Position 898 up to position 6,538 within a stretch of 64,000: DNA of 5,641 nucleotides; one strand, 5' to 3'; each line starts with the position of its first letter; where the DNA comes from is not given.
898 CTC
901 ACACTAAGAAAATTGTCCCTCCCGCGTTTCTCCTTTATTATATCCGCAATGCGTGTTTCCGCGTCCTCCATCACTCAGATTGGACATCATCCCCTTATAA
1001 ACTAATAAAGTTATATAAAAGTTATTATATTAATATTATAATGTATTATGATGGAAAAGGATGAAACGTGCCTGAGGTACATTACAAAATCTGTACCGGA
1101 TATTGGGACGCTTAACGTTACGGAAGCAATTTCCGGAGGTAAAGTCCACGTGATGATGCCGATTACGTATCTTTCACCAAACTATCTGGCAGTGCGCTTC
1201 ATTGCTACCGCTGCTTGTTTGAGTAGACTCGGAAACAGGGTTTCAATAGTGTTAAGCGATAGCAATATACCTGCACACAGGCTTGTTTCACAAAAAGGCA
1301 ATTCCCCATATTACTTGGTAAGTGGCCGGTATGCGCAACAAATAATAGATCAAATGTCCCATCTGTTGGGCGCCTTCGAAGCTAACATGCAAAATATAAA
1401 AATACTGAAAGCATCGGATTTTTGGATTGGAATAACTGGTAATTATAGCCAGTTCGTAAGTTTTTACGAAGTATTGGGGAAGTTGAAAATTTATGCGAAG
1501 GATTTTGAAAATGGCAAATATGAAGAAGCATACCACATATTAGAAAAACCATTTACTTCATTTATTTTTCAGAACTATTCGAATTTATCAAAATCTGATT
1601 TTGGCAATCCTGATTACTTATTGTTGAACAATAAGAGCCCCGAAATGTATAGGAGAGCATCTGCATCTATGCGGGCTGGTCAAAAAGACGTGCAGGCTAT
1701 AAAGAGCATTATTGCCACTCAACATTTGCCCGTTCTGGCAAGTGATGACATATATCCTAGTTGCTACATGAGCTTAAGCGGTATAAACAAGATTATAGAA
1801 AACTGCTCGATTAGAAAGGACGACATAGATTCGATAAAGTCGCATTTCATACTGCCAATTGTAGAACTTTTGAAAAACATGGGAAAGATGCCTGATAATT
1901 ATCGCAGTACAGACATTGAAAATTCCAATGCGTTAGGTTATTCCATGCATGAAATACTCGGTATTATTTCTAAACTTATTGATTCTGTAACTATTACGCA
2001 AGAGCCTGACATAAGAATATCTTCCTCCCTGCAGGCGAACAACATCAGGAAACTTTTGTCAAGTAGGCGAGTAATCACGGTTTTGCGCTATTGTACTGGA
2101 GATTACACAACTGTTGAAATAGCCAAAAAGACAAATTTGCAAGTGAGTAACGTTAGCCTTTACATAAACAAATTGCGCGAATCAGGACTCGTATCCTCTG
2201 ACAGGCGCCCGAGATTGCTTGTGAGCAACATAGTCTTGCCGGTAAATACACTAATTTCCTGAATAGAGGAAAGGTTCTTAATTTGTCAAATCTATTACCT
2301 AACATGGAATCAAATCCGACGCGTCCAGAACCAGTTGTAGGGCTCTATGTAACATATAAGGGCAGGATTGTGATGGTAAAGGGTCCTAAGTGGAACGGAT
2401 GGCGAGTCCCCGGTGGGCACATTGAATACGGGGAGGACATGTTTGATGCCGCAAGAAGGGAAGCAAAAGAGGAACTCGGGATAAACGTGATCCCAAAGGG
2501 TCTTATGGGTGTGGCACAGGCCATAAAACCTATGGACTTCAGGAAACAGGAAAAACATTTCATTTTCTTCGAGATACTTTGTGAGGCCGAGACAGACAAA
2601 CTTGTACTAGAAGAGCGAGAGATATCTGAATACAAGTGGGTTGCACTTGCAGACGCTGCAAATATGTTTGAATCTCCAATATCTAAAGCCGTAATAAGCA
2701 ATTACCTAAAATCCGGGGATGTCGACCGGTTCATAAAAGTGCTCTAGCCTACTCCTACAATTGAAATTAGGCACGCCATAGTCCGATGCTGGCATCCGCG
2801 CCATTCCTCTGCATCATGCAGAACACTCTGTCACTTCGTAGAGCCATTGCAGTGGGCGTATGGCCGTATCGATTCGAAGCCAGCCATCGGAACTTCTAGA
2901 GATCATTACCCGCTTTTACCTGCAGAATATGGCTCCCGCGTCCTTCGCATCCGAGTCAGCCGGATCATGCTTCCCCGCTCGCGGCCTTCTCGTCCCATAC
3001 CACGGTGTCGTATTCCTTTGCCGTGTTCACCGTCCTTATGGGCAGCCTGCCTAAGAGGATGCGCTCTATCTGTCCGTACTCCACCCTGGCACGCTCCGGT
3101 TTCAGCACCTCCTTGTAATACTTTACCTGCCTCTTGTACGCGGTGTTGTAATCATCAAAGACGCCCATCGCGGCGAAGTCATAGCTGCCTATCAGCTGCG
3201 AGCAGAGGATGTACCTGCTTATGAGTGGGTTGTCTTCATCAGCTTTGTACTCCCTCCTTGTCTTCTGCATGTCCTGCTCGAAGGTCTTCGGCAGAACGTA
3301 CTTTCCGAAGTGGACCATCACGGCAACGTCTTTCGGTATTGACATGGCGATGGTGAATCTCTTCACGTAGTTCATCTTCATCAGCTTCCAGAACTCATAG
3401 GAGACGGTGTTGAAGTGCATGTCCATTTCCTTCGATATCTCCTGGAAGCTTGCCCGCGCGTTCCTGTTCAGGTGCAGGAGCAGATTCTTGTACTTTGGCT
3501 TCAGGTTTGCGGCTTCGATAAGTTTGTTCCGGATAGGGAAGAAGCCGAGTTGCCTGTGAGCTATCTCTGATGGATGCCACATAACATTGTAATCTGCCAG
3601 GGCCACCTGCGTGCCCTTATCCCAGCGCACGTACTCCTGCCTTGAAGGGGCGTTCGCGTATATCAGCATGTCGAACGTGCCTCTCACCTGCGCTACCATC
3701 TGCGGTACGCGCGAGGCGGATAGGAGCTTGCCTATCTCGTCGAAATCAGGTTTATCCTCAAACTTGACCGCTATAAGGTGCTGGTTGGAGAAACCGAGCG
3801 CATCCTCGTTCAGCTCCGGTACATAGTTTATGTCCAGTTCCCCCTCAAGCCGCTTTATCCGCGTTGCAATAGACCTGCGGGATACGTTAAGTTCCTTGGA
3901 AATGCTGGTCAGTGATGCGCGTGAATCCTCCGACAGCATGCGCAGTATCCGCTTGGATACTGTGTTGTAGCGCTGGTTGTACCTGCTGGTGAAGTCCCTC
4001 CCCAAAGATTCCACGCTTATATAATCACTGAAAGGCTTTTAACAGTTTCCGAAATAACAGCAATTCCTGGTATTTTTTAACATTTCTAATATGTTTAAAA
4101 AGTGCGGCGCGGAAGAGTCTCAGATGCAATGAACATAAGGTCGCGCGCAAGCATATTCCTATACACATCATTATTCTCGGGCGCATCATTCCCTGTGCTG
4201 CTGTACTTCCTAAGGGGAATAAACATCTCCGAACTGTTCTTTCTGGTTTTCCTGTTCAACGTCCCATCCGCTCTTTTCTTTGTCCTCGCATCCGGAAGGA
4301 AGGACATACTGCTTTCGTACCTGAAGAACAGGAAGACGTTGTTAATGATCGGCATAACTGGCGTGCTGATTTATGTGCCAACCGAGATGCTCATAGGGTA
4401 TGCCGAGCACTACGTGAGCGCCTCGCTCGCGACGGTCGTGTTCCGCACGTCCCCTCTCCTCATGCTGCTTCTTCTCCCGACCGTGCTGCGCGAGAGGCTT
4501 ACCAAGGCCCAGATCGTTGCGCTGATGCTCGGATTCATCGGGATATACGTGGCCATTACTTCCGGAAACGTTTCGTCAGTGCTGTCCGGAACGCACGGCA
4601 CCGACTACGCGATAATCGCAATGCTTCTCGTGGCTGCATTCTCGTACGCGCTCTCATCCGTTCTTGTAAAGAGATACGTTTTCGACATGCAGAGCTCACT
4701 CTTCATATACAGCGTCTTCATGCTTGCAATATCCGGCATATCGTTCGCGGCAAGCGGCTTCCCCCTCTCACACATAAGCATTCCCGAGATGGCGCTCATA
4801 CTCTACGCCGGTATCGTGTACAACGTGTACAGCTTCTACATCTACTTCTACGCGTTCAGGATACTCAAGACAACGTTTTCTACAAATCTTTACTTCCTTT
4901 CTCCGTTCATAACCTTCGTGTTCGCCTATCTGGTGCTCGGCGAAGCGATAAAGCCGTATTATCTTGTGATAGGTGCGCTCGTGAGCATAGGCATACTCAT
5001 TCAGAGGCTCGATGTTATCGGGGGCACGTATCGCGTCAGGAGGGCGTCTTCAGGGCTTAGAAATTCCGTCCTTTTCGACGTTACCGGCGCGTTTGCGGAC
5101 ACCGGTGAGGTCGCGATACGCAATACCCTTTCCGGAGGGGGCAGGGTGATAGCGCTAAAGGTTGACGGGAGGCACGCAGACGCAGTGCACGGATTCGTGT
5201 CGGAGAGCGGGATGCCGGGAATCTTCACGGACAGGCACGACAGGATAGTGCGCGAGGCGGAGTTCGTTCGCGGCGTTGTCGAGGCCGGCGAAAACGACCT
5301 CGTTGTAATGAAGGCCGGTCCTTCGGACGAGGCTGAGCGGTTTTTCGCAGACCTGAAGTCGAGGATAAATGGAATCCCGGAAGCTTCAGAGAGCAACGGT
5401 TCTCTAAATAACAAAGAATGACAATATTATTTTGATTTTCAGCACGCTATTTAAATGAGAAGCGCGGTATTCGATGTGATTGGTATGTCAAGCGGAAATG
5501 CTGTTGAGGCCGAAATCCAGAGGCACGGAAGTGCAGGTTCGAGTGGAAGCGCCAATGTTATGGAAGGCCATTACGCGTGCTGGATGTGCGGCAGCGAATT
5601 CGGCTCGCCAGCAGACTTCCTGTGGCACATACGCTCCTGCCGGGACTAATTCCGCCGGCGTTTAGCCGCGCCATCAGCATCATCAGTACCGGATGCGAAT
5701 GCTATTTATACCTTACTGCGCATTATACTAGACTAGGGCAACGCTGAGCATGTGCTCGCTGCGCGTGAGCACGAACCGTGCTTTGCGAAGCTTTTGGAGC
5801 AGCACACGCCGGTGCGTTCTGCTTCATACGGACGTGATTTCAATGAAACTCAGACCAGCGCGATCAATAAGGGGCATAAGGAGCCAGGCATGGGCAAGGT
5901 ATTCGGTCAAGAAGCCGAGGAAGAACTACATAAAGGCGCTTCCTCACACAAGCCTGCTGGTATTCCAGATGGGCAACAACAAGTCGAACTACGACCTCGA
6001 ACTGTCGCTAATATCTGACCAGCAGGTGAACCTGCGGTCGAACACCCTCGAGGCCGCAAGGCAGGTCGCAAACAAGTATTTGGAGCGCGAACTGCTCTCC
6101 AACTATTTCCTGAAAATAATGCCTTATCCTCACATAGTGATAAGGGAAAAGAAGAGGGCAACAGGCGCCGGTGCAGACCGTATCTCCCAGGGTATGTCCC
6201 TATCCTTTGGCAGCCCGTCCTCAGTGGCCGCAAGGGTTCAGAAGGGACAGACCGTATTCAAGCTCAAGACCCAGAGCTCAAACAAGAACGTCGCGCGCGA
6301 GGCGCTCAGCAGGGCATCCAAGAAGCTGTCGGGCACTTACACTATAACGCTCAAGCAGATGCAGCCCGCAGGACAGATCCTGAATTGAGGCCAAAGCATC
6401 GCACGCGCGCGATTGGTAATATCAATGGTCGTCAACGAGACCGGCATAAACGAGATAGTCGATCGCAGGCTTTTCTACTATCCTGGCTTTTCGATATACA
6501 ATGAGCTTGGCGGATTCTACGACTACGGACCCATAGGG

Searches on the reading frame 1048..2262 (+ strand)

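Call 51: search_protein_families(library=pfam, proteins=[window:1048-2262:+], max_evalue=0.00001)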
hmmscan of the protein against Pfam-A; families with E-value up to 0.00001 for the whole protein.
window:1048-2262:+ (404 aa): 0 families

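Call 55: search_protein_families(library=pfam, proteins=[window:1048-2262:+], max_evalue=0.001)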
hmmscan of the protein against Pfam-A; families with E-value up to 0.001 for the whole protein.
window:1048-2262:+ (404 aa): 2 families
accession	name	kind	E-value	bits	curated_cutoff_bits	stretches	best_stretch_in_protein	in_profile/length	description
PF01022.26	HTH_5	-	4.5e-05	23.7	22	1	350-384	13-47/47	Bacterial regulatory protein, arsR family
PF13412.12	HTH_24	-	0.00014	21.8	21.9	1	351-382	16-47/48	Winged helix-turn-helix DNA-binding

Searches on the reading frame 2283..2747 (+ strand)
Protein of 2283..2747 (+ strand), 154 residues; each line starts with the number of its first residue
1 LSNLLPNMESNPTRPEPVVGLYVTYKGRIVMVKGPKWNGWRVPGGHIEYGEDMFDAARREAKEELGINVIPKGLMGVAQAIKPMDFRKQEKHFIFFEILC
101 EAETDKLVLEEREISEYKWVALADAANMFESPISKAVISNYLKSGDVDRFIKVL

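Call 51: search_protein_families(library=pfam, proteins=[window:2283-2747:+], max_evalue=0.00001)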
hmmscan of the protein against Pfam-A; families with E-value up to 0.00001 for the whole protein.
window:2283-2747:+ (154 aa): 1 family
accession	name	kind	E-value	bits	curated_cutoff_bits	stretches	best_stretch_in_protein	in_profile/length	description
PF00293.34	NUDIX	-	7.4e-21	75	21.1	1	17-127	4-120/134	NUDIX domain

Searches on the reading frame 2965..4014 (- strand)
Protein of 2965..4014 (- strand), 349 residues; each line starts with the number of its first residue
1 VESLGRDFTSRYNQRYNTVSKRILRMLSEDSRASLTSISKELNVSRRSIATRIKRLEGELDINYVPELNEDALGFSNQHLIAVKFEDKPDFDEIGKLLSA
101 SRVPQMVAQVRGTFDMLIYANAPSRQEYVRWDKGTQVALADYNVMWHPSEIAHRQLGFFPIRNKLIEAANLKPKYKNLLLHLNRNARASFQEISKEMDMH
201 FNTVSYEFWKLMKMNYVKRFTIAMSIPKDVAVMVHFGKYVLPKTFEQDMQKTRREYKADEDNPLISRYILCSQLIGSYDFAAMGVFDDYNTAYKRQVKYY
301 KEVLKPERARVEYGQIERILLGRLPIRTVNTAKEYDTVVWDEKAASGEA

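Call 51: search_protein_families(library=pfam, proteins=[window:2965-4014:-], max_evalue=0.00001)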
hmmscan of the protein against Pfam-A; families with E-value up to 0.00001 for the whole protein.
window:2965-4014:- (349 aa): 3 families
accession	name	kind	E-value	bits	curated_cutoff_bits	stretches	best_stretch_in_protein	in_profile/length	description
PF13404.12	HTH_AsnC-type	-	8.1e-14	51.6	27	1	21-57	6-42/42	AsnC-type helix-turn-helix domain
PF13412.12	HTH_24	-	5.3e-12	45.6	21.9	1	20-57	5-42/48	Winged helix-turn-helix DNA-binding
PF08279.18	HTH_11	-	8.5e-07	29.2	25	1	21-60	3-43/55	HTH domain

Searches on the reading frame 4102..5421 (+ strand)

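Call 51: search_protein_families(library=pfam, proteins=[window:4102-5421:+], max_evalue=0.00001)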
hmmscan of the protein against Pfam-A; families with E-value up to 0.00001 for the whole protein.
window:4102-5421:+ (439 aa): 1 family
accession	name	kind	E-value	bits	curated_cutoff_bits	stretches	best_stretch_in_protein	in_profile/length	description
PF00892.27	EamA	-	1.3e-23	84.2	28.2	2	19-152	7-134/135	EamA-like transporter family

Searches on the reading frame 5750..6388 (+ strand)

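Call 51: search_protein_families(library=pfam, proteins=[window:5750-6388:+], max_evalue=0.00001)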
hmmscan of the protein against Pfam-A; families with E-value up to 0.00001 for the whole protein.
window:5750-6388:+ (212 aa): 1 family
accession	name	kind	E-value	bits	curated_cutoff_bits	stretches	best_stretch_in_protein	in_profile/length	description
PF00252.24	Ribosomal_L16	-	1.2e-25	90.4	27.9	1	52-199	5-131/132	Ribosomal protein L16p/L10e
